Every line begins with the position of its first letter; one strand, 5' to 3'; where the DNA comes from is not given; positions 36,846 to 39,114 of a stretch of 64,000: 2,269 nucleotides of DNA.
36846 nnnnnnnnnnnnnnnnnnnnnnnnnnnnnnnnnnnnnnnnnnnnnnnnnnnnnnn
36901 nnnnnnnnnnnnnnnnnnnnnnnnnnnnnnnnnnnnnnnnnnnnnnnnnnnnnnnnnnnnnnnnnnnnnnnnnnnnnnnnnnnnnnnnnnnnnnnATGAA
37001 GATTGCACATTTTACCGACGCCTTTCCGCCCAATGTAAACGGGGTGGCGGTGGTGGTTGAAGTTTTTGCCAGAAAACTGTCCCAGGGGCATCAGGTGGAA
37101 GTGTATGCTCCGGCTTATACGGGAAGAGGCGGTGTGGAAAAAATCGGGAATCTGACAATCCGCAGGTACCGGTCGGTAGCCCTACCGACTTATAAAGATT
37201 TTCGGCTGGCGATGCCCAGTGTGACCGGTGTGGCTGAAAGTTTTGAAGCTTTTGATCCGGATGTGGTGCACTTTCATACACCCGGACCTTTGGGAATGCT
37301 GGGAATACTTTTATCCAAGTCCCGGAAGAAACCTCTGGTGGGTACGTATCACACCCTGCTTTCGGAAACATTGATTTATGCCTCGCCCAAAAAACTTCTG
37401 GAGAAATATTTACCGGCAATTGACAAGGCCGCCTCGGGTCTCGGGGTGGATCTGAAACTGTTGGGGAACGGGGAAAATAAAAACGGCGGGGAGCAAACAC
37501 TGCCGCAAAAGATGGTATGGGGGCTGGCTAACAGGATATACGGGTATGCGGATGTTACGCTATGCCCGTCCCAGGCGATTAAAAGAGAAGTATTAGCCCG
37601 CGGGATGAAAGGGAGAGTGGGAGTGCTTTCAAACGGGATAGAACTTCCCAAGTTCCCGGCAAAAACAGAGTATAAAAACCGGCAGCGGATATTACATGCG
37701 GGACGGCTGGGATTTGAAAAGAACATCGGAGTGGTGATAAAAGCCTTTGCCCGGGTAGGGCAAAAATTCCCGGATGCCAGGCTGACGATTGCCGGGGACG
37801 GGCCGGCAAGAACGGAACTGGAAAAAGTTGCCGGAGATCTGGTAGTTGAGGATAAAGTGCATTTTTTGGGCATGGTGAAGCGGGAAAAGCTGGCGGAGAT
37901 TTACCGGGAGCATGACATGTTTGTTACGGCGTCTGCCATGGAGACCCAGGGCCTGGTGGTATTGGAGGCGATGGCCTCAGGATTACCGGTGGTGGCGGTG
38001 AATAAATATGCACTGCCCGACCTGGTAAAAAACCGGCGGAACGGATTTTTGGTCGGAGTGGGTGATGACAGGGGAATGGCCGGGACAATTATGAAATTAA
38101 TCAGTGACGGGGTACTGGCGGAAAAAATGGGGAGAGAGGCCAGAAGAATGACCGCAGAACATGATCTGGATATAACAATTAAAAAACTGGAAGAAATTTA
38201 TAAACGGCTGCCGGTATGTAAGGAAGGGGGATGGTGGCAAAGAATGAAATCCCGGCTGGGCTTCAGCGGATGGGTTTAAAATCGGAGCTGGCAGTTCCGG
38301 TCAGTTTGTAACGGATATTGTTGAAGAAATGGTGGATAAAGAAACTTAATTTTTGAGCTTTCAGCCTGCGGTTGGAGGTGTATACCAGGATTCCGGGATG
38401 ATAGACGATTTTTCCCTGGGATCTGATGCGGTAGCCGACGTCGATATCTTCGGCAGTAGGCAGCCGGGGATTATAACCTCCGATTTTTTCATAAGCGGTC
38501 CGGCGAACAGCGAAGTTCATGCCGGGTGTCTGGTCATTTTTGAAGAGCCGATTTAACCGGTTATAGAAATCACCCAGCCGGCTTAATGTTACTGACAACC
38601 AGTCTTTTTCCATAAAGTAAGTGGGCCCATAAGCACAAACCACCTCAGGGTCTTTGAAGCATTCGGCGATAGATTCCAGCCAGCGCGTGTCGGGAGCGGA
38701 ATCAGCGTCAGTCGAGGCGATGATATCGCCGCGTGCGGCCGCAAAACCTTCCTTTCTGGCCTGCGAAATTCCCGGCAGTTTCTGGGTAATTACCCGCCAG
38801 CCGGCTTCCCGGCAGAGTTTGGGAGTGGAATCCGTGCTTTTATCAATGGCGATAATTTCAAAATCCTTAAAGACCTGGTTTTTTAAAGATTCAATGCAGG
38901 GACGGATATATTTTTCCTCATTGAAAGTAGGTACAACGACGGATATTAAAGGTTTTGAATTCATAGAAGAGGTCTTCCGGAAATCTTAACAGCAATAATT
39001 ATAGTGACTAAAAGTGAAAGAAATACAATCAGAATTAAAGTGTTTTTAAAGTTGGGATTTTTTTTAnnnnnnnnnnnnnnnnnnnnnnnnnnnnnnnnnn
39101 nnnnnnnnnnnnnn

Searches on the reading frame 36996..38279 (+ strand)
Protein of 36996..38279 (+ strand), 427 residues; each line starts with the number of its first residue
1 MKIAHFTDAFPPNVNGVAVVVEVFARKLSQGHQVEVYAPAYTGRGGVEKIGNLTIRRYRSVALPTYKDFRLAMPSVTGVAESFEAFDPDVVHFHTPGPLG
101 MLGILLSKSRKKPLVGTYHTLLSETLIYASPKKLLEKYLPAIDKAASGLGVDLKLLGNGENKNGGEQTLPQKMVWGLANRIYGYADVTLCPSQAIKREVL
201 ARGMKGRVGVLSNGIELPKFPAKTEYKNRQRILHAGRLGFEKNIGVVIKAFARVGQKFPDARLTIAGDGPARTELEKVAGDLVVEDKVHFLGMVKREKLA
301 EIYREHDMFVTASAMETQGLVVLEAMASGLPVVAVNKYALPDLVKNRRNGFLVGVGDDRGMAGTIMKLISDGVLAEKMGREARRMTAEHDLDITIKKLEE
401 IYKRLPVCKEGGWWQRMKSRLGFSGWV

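Call 15: search_protein_families(library=pfam, proteins=[window:36996-38279:+], max_evalue=0.001)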
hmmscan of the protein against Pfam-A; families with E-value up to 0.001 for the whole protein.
window:36996-38279:+ (427 aa): 7 families
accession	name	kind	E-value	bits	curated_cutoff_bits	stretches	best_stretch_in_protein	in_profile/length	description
PF00534.26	Glycos_transf_1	-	1.1e-39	136.1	26.4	1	222-384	8-171/172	Glycosyl transferases group 1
PF13692.12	Glyco_trans_1_4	-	1.5e-34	119.7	27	1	230-371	2-142/142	Glycosyl transferases group 1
PF13439.12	Glyco_transf_4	-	2.1e-27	96.6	28.5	1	14-217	1-168/170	Glycosyltransferase Family 4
PF13579.12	Glyco_trans_4_4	-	9.8e-15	55.7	29.7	1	16-214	2-158/158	Glycosyl transferase 4-like domain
PF20706.3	GT4-conflict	-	1.1e-06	28.4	26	1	207-337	173-313/385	Family 4 Glycosyltransferase in conflict systems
PF13524.12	Glyco_trans_1_2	-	1.6e-05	25.3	25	1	257-398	11-142/144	Glycosyl transferase-like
PF13477.12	Glyco_trans_4_2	-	9.1e-05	23.1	23.4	1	26-121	18-109/139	Glycosyl transferase 4-like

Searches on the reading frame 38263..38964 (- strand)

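Call 15: search_protein_families(library=pfam, proteins=[window:38263-38964:-], max_evalue=0.001)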
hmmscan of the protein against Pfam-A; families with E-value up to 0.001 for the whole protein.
window:38263-38964:- (233 aa): 5 families
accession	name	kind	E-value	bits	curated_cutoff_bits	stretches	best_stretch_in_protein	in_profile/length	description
PF00535.33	Glycos_transf_2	-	1.6e-29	103.4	23.3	1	8-161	1-167/168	Glycosyl transferase family 2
PF13641.12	Glyco_tranf_2_3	-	7.3e-17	62.6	27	1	7-199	3-214/230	Glycosyltransferase like family 2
PF13506.12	Glyco_transf_21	-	2.2e-06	27.7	21.7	1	72-207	24-163/174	Glycosyl transferase family 21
PF13632.12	Glyco_trans_2_3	-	4.1e-05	23.9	27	1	82-189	2-115/198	Glycosyl transferase family group 2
PF10111.15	Glyco_tranf_2_2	-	4.2e-05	23.6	27.3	0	8-196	1-216/276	Glycosyltransferase like family 2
